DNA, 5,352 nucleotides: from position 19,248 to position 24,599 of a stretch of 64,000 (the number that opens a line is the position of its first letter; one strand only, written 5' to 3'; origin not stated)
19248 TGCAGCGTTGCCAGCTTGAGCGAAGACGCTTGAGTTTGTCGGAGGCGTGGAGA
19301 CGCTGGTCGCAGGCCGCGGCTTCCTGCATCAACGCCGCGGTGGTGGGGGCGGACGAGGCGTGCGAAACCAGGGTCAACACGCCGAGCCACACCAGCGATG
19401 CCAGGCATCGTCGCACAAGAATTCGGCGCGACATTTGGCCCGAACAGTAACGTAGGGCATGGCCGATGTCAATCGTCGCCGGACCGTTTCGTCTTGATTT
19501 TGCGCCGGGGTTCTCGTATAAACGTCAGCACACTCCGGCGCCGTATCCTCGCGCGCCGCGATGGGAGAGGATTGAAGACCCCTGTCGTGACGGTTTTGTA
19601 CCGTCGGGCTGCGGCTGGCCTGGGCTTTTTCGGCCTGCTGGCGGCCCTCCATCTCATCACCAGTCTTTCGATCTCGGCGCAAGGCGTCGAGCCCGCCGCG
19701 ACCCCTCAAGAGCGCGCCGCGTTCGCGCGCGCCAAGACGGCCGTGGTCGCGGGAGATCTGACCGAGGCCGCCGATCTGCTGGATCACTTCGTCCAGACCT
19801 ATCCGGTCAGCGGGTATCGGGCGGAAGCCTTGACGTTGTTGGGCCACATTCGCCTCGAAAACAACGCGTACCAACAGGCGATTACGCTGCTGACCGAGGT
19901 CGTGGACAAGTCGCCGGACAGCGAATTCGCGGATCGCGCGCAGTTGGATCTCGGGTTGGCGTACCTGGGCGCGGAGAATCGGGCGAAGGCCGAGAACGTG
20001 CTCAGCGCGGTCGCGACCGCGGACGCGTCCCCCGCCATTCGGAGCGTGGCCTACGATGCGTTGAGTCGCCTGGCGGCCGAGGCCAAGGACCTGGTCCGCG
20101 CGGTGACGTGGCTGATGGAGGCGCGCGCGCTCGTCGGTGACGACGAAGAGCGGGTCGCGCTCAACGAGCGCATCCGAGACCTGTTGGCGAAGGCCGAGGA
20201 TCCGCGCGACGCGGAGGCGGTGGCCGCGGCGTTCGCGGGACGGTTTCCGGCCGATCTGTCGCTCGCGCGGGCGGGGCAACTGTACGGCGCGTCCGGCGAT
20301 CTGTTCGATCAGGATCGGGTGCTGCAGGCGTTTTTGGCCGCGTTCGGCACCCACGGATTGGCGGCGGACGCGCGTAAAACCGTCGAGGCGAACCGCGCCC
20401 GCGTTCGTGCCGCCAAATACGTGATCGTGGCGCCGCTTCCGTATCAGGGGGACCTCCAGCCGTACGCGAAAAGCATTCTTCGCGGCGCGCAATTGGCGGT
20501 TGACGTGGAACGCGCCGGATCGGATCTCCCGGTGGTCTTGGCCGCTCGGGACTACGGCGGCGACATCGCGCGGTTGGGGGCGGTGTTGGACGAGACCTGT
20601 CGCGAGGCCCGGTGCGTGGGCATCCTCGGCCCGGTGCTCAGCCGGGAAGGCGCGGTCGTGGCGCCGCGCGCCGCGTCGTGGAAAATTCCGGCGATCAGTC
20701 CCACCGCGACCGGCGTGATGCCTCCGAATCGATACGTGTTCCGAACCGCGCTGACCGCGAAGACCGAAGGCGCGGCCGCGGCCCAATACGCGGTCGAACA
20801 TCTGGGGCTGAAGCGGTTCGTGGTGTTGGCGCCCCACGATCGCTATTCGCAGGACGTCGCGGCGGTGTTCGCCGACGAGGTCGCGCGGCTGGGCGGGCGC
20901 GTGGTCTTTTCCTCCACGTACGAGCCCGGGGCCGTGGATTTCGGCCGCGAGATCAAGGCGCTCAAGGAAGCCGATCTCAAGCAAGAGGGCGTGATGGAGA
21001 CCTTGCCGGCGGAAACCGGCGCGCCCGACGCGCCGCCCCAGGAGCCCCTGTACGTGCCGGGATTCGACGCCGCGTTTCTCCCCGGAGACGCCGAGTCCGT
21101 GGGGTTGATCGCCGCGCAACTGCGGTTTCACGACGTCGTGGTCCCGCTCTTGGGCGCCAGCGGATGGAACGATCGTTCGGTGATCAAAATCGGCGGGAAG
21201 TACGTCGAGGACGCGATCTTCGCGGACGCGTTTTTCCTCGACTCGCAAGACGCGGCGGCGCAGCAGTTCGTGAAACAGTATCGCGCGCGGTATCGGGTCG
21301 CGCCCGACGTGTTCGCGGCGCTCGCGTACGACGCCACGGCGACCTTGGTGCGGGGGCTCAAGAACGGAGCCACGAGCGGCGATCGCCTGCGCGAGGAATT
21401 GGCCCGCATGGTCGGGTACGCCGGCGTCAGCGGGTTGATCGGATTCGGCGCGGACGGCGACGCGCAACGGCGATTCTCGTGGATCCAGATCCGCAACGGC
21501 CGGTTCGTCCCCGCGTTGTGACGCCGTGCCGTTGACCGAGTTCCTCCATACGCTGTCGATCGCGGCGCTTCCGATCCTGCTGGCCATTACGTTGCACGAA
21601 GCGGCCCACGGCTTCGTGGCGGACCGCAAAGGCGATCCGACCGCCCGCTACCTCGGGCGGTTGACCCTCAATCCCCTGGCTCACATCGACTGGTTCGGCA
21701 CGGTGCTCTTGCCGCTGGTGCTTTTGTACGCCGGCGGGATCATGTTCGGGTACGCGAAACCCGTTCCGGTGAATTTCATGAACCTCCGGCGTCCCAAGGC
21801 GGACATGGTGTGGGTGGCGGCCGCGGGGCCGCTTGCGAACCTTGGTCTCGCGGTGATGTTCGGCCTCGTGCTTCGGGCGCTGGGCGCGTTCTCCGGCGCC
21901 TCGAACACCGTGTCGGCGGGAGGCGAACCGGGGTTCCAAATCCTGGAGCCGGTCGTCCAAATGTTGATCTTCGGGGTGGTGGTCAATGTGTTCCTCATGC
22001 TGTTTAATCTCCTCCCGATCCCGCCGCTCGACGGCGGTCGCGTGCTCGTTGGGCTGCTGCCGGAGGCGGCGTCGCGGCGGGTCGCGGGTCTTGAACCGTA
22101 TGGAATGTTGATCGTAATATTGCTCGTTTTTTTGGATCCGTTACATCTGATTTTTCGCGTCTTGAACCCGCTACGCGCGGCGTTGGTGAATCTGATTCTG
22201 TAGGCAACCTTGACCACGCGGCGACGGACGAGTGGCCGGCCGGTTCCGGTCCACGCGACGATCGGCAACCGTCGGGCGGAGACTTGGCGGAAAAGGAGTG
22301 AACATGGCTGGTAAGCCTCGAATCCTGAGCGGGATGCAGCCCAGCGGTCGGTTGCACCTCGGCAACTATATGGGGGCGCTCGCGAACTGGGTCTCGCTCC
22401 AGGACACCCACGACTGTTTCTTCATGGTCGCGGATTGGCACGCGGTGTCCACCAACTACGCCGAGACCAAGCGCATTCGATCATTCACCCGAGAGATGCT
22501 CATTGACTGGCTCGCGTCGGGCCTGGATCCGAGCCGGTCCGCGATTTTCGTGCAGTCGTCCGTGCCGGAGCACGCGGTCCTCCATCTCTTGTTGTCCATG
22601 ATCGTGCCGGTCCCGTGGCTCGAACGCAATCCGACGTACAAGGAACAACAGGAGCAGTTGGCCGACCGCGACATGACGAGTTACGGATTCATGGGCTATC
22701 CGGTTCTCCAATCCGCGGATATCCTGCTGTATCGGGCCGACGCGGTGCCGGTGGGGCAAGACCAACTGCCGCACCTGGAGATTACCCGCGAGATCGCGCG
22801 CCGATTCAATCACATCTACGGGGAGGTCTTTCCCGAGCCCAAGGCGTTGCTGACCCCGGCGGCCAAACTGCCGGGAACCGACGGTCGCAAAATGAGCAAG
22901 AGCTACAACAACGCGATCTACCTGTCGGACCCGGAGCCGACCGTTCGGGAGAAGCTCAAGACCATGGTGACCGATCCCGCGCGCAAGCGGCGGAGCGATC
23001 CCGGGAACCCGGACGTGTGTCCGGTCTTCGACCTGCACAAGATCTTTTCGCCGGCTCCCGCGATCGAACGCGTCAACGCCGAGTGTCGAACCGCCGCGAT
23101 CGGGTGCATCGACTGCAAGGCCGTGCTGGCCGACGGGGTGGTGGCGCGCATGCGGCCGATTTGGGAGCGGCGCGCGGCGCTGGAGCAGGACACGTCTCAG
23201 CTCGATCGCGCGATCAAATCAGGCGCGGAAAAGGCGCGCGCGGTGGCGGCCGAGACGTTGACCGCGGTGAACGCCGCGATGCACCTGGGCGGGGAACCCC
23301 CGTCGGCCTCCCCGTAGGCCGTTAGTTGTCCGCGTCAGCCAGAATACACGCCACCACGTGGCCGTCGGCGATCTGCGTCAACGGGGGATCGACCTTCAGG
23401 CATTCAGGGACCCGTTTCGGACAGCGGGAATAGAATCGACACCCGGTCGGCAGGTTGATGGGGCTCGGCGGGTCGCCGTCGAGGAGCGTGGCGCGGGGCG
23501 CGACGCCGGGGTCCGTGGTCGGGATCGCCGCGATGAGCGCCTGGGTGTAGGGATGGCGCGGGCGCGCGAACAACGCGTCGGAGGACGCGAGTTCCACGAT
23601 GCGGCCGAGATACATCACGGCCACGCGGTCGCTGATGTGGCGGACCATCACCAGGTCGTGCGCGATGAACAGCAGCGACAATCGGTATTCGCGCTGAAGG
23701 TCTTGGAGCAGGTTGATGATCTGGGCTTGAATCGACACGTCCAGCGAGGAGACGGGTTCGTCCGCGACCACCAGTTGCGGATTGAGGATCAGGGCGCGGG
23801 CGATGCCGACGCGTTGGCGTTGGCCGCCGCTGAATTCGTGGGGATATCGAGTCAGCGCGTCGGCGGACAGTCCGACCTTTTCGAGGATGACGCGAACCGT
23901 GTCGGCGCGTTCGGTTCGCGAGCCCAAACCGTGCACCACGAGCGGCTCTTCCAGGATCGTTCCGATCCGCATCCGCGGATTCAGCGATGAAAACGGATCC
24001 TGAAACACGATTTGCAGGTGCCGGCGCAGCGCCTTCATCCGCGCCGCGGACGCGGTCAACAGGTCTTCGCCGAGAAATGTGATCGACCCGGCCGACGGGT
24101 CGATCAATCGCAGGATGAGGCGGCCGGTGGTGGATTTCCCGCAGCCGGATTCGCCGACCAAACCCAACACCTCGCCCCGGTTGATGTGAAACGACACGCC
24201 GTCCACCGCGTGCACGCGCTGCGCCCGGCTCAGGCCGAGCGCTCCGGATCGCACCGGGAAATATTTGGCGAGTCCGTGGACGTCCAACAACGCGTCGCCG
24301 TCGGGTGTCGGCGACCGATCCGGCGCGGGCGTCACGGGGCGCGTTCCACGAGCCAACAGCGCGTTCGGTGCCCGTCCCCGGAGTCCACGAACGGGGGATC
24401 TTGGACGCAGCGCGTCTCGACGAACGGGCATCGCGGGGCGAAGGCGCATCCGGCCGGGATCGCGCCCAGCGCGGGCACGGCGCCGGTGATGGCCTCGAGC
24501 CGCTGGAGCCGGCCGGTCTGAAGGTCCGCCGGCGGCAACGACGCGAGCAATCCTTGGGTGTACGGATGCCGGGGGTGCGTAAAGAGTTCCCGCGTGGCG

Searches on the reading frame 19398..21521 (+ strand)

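Call 45: search_protein_families(library=pfam, proteins=[window:19398-21521:+], max_evalue=0.0001)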
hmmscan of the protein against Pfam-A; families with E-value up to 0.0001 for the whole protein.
window:19398-21521:+ (707 aa): 6 families
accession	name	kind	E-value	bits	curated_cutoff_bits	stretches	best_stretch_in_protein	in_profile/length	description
PF13458.12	Peripla_BP_6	-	1e-36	127.8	31.7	1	347-699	8-339/343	Periplasmic binding protein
PF01094.35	ANF_receptor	-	9.7e-12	45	25.4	1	406-523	51-170/353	Receptor family ligand binding region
PF04348.19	LppC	-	7.9e-09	35.1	28.8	1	151-520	33-394/563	LppC putative lipoprotein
PF14559.12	TPR_19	-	5.7e-08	33.4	25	1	153-216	2-63/68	Tetratricopeptide repeat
PF09976.15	TPR_21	-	3.3e-05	24.1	25.5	0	105-179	76-150/193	Tetratricopeptide repeat-like domain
PF07719.23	TPR_2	-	7.7e-05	23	27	0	142-174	1-33/34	Tetratricopeptide repeat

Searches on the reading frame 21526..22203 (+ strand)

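Call 45: search_protein_families(library=pfam, proteins=[window:21526-22203:+], max_evalue=0.0001)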
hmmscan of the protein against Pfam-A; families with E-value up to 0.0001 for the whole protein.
window:21526-22203:+ (225 aa): 1 family
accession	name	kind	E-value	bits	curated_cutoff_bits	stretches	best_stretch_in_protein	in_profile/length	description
PF02163.28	Peptidase_M50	-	1.9e-16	60.5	27.2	1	13-186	2-202/221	Peptidase family M50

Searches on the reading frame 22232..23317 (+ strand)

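Call 45: search_protein_families(library=pfam, proteins=[window:22232-23317:+], max_evalue=0.0001)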
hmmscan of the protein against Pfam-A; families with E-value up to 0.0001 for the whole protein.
window:22232-23317:+ (361 aa): 1 family
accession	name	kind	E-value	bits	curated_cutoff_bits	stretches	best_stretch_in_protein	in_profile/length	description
PF00579.31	tRNA-synt_1b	-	6.7e-71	239.4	21.1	1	27-305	4-289/292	tRNA synthetases class I (W and Y)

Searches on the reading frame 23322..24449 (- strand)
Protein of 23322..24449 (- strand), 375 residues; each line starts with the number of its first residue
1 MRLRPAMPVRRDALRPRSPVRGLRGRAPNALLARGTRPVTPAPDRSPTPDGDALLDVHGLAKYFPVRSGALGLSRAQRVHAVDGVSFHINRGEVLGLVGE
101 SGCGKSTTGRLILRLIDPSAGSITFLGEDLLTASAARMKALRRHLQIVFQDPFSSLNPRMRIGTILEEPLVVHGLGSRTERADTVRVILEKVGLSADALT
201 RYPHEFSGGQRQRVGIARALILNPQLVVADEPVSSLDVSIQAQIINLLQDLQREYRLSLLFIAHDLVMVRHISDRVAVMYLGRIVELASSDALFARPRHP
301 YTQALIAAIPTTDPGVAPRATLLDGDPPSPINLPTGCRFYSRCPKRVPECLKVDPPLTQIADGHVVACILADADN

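Call 45: search_protein_families(library=pfam, proteins=[window:23322-24449:-], max_evalue=0.0001)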
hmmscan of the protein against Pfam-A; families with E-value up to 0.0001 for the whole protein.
window:23322-24449:- (375 aa): 3 families
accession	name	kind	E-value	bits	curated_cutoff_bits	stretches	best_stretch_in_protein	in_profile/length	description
PF00005.33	ABC_tran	-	1.9e-33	116.4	25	1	83-233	2-136/137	ABC transporter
PF08352.17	oligo_HPY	-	1.3e-19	70.8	27.1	1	285-350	1-65/65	Oligopeptide/dipeptide transporter, C-terminal region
PF13304.12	AAA_21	-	3e-05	24.7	27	0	199-268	231-302/304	AAA domain, putative AbiEii toxin, Type IV TA system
